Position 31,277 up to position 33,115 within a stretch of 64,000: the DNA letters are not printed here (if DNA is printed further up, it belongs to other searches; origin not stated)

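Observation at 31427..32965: PKMT-like methyltransferase wedged between two giant surface proteins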

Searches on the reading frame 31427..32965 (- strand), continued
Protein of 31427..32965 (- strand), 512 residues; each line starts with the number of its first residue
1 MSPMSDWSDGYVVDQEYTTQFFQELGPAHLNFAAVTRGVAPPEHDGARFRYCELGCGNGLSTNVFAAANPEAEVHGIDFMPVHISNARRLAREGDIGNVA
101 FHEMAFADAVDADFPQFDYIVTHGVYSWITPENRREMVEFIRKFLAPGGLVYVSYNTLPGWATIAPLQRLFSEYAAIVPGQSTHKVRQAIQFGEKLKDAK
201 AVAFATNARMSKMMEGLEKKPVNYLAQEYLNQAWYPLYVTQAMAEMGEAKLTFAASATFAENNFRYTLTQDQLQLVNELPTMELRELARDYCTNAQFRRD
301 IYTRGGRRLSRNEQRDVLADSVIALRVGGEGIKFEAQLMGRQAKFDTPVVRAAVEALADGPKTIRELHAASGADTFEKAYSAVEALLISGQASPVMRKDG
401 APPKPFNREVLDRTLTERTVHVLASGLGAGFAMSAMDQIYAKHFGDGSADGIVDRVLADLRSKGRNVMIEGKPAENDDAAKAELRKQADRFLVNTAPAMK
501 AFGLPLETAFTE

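Call 44: predict_structure(alignment_id=A2)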
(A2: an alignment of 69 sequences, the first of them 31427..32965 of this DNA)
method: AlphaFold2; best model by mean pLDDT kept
length: 512 residues; sequences in the alignment: 69
mean_pLDDT: 95.4   pTM: 0.94
mean pLDDT of the five models: 95.4, 94.8, 94.6, 94.5, 93.7
residues with pLDDT >= 90: 479; 70-90: 26; 50-70: 5; < 50: 2
segments of 3 or more residues with pLDDT < 50: none
pLDDT, mean of each block of 10 residues (from residue 1): 66 88 97 98 94 97 98 97 96 98 97 98 93 97 98 97 94 96 97 97 95 93 93 95 98 98 95 98 98 97 98 98 96 93 96 98 98 97 98 97 96 92 97 96 91 97 96 97 97 96 89 63
secondary structure, 60 per line:
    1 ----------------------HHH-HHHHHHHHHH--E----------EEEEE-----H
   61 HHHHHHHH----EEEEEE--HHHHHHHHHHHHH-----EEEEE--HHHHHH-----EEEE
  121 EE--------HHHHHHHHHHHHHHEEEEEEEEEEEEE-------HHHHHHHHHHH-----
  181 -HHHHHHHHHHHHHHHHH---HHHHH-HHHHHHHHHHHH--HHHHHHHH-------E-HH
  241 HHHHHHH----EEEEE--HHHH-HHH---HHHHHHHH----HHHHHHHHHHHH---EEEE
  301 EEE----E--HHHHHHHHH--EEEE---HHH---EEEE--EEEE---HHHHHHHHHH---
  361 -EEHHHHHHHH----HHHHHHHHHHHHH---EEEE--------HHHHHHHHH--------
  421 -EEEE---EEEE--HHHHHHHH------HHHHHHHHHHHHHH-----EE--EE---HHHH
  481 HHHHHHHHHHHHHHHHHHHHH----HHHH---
elements in order: H27-36 E50-54 H60-68 E73-78 H81-93 E99-103 H106-111 E117-122 H131-144 E145-157 H165-175 H182-198 H202-206 H208-219 H222-229 H239-247 E252-256 H259-262 H270-277 H282-293 E297-303 H311-319 E322-325 E335-338 E341-344 H348-357 H364-371 H376-388 E392-395 H404-412 E422-425 E429-432 H435-442 H449-462 H477-501 H506-509

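Call 46: get_annotated_region(hit=H1, flank=12000)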
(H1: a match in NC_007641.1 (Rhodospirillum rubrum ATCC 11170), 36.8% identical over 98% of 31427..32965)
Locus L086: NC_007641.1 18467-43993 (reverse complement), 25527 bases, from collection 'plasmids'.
description: Rhodospirillum rubrum ATCC 11170 plasmid unnamed, complete sequence
organism: Rhodospirillum rubrum ATCC 11170 (NCBI taxid 269796)
taxonomy: Bacteria; Pseudomonadota; Alphaproteobacteria; Rhodospirillales; Rhodospirillaceae; Rhodospirillum; Rhodospirillum rubrum; Rhodospirillum rubrum ATCC 11170
host: -; source: -; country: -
typing (MOB-suite, as given by PLSDB): non-mobilizable; replicon rep_cluster_1063
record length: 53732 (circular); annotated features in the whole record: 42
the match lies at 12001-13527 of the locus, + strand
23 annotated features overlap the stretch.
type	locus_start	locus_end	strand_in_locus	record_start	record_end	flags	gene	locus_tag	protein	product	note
CDS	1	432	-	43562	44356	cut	-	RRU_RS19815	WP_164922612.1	hypothetical protein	-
CDS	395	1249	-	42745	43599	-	-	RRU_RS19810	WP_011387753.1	hypothetical protein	-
CDS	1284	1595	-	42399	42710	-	-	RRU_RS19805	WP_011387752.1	helix-turn-helix transcriptional regulator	-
CDS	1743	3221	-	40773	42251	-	-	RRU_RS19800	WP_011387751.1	HlyD family type I secretion periplasmic adaptor subunit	GO:0030253 - protein secretion by the type I secretion system [Evidence IEA]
CDS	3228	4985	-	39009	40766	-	-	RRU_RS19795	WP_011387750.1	type I secretion system permease/ATPase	-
CDS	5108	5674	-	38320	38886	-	rfbC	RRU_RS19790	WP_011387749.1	dTDP-4-dehydrorhamnose 3,5-epimerase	GO:0019305 - dTDP-rhamnose biosynthetic process [Evidence IEA]; GO:0009243 - O antigen biosynthetic process [Evidence ...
CDS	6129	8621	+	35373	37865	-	-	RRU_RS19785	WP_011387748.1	hemolysin-type calcium-binding region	-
CDS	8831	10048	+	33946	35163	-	-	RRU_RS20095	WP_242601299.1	DUF6447 family protein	-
CDS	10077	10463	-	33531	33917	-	-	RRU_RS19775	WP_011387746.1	type II toxin-antitoxin system death-on-curing family toxin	-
CDS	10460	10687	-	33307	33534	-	-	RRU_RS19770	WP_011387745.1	transcriptional regulator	-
CDS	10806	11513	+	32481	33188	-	-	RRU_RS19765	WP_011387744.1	transposase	GO:0006313 - DNA transposition [Evidence IEA]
CDS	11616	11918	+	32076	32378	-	-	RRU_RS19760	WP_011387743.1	hypothetical protein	-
CDS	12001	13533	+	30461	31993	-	-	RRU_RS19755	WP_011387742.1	methyltransferase regulatory domain-containing protein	-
CDS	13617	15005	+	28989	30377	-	-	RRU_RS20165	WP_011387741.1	M10 family metallopeptidase C-terminal domain-containing protein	-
CDS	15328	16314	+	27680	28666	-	-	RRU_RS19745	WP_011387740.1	replication protein RepA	-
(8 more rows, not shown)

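Call 47: get_annotated_region(hit=H15, flank=12000)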
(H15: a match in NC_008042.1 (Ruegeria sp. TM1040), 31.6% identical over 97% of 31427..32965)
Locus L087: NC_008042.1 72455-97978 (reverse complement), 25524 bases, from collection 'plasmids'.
description: Ruegeria sp. TM1040 plasmid unnamed, complete sequence
organism: Ruegeria sp. TM1040 (NCBI taxid 292414)
taxonomy: Bacteria; Pseudomonadota; Alphaproteobacteria; Rhodobacterales; Roseobacteraceae; Ruegeria; Ruegeria sp. TM1040
host: -; source: -; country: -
typing (MOB-suite, as given by PLSDB): conjugative; replicon rep_cluster_1016; relaxase MOBP; mating-pair formation MPF_T
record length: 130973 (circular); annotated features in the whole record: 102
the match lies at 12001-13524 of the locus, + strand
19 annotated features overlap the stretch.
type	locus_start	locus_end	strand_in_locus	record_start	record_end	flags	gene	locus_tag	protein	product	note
CDS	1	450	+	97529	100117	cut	-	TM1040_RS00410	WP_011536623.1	S8 family serine peptidase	GO:0006508 - proteolysis [Evidence IEA]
CDS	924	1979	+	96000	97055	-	-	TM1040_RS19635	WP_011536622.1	class I SAM-dependent methyltransferase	-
CDS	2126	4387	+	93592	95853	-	-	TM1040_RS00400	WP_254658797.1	glycosyltransferase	-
CDS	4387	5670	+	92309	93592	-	-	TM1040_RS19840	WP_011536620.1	glycosyltransferase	-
CDS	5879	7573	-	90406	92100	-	-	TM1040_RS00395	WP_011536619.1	hypothetical protein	-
CDS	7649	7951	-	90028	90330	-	-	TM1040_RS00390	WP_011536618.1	helix-turn-helix transcriptional regulator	-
CDS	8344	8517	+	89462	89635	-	-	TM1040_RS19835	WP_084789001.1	DUF4214 domain-containing protein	-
CDS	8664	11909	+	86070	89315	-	-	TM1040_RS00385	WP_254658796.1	hemolysin-type calcium-binding region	-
CDS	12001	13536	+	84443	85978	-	-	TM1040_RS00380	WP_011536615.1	class I SAM-dependent methyltransferase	-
CDS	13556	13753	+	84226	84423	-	-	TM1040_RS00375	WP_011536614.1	DUF6447 family protein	-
CDS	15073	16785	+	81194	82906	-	-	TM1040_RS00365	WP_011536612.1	type I secretion system permease/ATPase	-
CDS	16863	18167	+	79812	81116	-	-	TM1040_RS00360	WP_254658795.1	HlyD family type I secretion periplasmic adaptor subunit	GO:0030253 - protein secretion by the type I secretion system [Evidence IEA]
CDS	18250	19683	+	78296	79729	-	-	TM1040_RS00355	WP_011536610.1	glycosyltransferase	-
CDS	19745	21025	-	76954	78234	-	-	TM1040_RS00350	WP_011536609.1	glycosyltransferase family 1 protein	-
CDS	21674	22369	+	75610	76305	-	-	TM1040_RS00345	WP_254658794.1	hypothetical protein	-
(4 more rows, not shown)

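Call 48: fold_search(model_id=the predicted structure, library=pdb)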
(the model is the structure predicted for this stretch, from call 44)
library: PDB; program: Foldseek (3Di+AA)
matches with E <= 10: 1969; with E <= 0.001: 820
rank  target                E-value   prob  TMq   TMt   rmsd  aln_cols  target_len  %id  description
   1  5dnk_A                1.4e-25  1.00  0.71  0.71   5.6       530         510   18  The structure of PKMT1 from Rickettsia prowazekii in complex with AdoHcy (released 2016-08-10)
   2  5do0_B                9.6e-25  1.00  0.72  0.72   5.6       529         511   18  The structure of PKMT1 from Rickettsia prowazekii (released 2016-08-10)
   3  5dnk_B                1.7e-24  1.00  0.71  0.72   5.6       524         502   18  The structure of PKMT1 from Rickettsia prowazekii in complex with AdoHcy (released 2016-08-10)
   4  5dpl_A                2.1e-24  1.00  0.71  0.70   5.9       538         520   18  The structure of PKMT2 from Rickettsia typhi in complex with AdoHcy (released 2016-08-10)
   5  5do0_A                6.1e-24  1.00  0.71  0.72   5.5       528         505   18  The structure of PKMT1 from Rickettsia prowazekii (released 2016-08-10)
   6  5dpl_B                6.1e-24  1.00  0.70  0.70   6.1       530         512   18  The structure of PKMT2 from Rickettsia typhi in complex with AdoHcy (released 2016-08-10)
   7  5doo_B                2.8e-23  1.00  0.69  0.69   5.8       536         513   17  The structure of PKMT2 from Rickettsia typhi (released 2016-08-10)
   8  5doo_A                6.1e-23  1.00  0.67  0.68   6.0       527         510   18  The structure of PKMT2 from Rickettsia typhi (released 2016-08-10)
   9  8hkr_B                8.9e-13  1.00  0.50  0.64   5.8       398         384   16  Crystal Structure of Histone H3 Lysine 79 (H3K79) Methyltransferase Rv2067c from Mycobacterium tuberculosis (released 2023-10-18)
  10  8hkr_A                1.3e-12  1.00  0.50  0.65   5.7       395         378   17  Crystal Structure of Histone H3 Lysine 79 (H3K79) Methyltransferase Rv2067c from Mycobacterium tuberculosis (released 2023-10-18)
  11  9fcu_A                1.2e-08  1.00  0.27  0.59   8.5       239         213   19  CysG(N-16)-H121A mutant in complex with SAH from Kitasatospora cystarginea (released 2024-08-21)
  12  4mwz_A                1.6e-08  1.00  0.26  0.48  13.6       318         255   12  Crystal structure of N-methyl transferase from Plasmodium vivax complexed with S-adenosyl methionine, phosphate and am (released 2014-10-01)
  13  9fd3                  4.5e-08  1.00  0.28  0.61   8.9       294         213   17  CysG(N-16)-D190N mutant in complex with SAH from Kitasatospora cystarginea (released 2024-08-21)
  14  3mgg_A                6.1e-08  1.00  0.23  0.42  12.1       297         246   16  Crystal Structure of Methyl Transferase from Methanosarcina mazei (released 2010-04-21)
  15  4iv0_A                9.2e-08  1.00  0.26  0.47  13.2       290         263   12  Crystal structure of N-methyl transferase from Plasmodium vivax complexed with S-adenosyl methionine and phosphate (released 2014-02-19)
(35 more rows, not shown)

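Call 49: get_annotated_region(hit=H17, flank=12000)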
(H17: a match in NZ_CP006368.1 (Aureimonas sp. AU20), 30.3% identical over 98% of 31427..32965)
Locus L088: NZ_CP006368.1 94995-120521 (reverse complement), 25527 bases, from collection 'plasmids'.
description: Aureimonas sp. AU20 plasmid pAU20a, complete sequence
organism: Aureimonas sp. AU20 (NCBI taxid 1349819)
taxonomy: Bacteria; Pseudomonadota; Alphaproteobacteria; Hyphomicrobiales; Aurantimonadaceae; Aureimonas; Aureimonas sp. AU20
host: -; source: -; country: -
typing (MOB-suite, as given by PLSDB): non-mobilizable
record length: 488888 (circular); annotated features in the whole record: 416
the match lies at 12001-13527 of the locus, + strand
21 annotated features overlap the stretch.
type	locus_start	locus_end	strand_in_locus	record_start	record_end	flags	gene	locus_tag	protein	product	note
CDS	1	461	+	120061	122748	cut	tssH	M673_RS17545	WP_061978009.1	type VI secretion system ATPase TssH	GO:0033103 - protein secretion by the type VI secretion system [Evidence IEA]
CDS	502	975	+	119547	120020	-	-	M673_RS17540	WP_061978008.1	type VI secretion system tube protein Hcp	-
CDS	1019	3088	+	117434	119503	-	tssI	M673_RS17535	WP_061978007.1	type VI secretion system tip protein TssI/VgrG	GO:0033103 - protein secretion by the type VI secretion system [Evidence IEA]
CDS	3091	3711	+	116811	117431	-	-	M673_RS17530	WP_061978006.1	hypothetical protein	-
CDS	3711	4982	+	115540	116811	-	tssA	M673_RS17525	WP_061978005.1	type VI secretion system protein TssA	-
CDS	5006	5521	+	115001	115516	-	tssB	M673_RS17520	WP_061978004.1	type VI secretion system contractile sheath small subunit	GO:0033103 - protein secretion by the type VI secretion system [Evidence IEA]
CDS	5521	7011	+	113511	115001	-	tssC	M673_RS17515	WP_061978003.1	type VI secretion system contractile sheath large subunit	GO:0033103 - protein secretion by the type VI secretion system [Evidence IEA]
CDS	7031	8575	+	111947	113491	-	tssC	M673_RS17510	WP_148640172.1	type VI secretion system contractile sheath large subunit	GO:0033103 - protein secretion by the type VI secretion system [Evidence IEA]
CDS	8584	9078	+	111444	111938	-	tssE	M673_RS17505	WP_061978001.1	type VI secretion system baseplate subunit TssE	GO:0033103 - protein secretion by the type VI secretion system [Evidence IEA]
CDS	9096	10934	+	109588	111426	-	tssF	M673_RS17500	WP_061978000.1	type VI secretion system baseplate subunit TssF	GO:0033103 - protein secretion by the type VI secretion system [Evidence IEA]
CDS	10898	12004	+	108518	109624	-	tssG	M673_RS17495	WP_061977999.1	type VI secretion system baseplate subunit TssG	GO:0033103 - protein secretion by the type VI secretion system [Evidence IEA]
CDS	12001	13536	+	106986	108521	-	-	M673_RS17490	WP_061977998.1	methyltransferase regulatory domain-containing protein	-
CDS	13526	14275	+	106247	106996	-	-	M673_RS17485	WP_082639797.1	protein kinase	GO:0006468 - protein phosphorylation [Evidence IEA]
CDS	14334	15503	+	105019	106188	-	-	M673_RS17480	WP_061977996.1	response regulator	-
CDS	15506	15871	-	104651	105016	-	-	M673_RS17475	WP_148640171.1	response regulator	GO:0000160 - phosphorelay signal transduction system [Evidence IEA]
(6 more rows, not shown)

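Call 50: get_annotated_region(hit=H4, flank=12000)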
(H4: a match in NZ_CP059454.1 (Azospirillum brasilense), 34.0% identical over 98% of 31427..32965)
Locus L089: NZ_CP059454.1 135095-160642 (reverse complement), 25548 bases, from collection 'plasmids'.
description: Azospirillum brasilense strain 2020WEIHUA_K plasmid unnamed5, complete sequence
organism: Azospirillum brasilense (NCBI taxid 192)
taxonomy: Bacteria; Pseudomonadota; Alphaproteobacteria; Rhodospirillales; Azospirillaceae; Azospirillum; Azospirillum brasilense
host: -; source: Prokaryotes,soil; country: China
typing (MOB-suite, as given by PLSDB): non-mobilizable; replicon rep_cluster_771
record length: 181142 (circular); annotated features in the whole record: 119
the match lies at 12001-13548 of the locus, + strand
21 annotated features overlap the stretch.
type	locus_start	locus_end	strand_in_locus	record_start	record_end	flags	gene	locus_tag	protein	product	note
CDS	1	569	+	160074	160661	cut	-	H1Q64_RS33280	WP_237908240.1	hypothetical protein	-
CDS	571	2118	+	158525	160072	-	-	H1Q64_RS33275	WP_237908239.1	class I SAM-dependent methyltransferase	-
CDS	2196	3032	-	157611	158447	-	-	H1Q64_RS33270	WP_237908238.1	ABC transporter permease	-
CDS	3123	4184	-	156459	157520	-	-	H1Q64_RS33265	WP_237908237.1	glycosyltransferase family 4 protein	-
CDS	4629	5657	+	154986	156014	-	-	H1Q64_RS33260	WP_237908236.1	calcium-binding protein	-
CDS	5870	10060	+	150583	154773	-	-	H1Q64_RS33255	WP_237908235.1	glycosyltransferase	-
CDS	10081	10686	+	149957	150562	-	-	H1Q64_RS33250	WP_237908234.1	class I SAM-dependent methyltransferase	-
CDS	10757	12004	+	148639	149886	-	-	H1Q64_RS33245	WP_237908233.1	glycosyltransferase family 4 protein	-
CDS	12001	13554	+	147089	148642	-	-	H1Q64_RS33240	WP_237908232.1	class I SAM-dependent methyltransferase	-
CDS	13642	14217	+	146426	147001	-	gmhA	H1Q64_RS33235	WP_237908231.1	D-sedoheptulose 7-phosphate isomerase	GO:0009244 - lipopolysaccharide core region biosynthetic process [Evidence IEA]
CDS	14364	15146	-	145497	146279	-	-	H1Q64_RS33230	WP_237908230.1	class I SAM-dependent methyltransferase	-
CDS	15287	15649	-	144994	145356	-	-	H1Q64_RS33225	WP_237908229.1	EamA family transporter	-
CDS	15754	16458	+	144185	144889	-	-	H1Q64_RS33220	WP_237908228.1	WbqC family protein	-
CDS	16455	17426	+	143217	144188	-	-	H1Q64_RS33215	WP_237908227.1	glycosyltransferase family 2 protein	-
CDS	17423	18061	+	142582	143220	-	-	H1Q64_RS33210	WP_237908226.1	class I SAM-dependent methyltransferase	-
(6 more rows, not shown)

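Call 62: find_related_loci(query=window:31427-32965:-, collection=metagenome_contigs, flank=10000)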
Query window:31427-32965:- (512 aa) in metagenome_contigs; peptide patterns used: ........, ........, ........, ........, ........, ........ (x = any residue, [..] = any of these).
62 stretches matched a pattern; 1 encode a relative of the query (tblastn E <= 1e-3); 1 distinct loci.
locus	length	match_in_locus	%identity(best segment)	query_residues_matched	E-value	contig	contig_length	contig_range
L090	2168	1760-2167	49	6-141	4e-44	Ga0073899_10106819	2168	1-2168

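Call 63: find_encoding_contigs(protein=P0008, flank=10000, max_places=1)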
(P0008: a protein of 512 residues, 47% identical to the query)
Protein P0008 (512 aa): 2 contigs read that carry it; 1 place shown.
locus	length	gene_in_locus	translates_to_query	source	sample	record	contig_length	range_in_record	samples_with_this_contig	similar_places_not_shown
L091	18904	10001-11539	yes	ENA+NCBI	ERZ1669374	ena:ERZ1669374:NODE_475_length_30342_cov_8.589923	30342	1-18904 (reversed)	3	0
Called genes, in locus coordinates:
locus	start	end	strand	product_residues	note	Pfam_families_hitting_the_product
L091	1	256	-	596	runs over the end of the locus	PF05226:CHASE2, PF00211:Guanylate_cyc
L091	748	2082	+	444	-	PF04773:FecR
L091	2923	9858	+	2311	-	PF13946:DUF4214 (weak), PF00353:HemolysinCabind (weak)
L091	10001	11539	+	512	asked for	PF13489:Methyltransf_23, PF02390:Methyltransf_4 (faint), PF08241:Methyltransf_11, PF08242:Methyltransf_12, PF13649:Methyltransf_25, PF13847:Methyltransf_31, PF10119:MethyTransf_Reg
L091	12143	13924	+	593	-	PF00664:ABC_membrane, PF00005:ABC_tran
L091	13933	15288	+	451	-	PF25919:BSH_CusB (faint), PF25917:BSH_RND (weak), PF25973:BSH_CzcB (weak), PF25984:BSH_YknX, PF25994:HH_AprE, PF26002:Beta-barrel_AprE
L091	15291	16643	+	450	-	PF02321:OEP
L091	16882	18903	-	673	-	PF04234:CopC (faint), PF13205:Big_5, PF00353:HemolysinCabind, PF13946:DUF4214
